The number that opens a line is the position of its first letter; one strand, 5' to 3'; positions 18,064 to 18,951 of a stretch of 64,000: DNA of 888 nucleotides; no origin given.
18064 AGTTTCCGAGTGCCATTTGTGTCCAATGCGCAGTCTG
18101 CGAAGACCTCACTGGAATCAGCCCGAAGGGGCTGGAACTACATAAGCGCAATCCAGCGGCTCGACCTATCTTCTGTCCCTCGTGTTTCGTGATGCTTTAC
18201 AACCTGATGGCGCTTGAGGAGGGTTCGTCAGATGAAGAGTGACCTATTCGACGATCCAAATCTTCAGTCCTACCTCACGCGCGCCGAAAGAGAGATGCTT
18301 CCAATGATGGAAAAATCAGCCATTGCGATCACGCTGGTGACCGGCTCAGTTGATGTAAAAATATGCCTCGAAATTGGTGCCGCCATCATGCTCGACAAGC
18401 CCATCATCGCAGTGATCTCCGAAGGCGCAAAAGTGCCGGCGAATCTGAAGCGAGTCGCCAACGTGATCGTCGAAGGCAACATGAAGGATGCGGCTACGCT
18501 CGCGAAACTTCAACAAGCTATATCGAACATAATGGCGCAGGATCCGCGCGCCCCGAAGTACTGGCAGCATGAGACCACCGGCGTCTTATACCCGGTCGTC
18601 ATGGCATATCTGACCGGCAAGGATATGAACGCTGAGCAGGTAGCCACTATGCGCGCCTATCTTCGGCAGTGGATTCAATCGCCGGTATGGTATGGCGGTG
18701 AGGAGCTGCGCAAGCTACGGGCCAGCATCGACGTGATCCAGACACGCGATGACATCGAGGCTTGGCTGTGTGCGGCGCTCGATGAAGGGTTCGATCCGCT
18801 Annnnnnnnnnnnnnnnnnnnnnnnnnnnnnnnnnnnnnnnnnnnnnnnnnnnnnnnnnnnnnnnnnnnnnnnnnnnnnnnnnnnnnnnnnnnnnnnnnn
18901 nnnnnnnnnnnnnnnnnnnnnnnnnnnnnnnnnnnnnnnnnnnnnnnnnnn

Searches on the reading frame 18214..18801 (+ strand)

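Call 99: search_protein_families(library=pfam, proteins=[window:18214-18801:+], max_evalue=0.01)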
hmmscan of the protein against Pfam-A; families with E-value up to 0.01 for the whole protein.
window:18214-18801:+ (196 aa): 3 families
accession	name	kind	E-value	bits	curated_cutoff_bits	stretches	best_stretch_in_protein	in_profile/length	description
PF23355.1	IFT52_GIFT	-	0.0013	18.3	27.2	1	45-142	154-242/246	IFT52 GIFT domain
PF18389.7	TrmO_C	-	0.0087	16.6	27.1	0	96-124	22-49/65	TrmO C-terminal domain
PF05014.21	Nuc_deoxyrib_tr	-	0.0096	16.5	28.8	0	27-74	55-103/117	Nucleoside 2-deoxyribosyltransferase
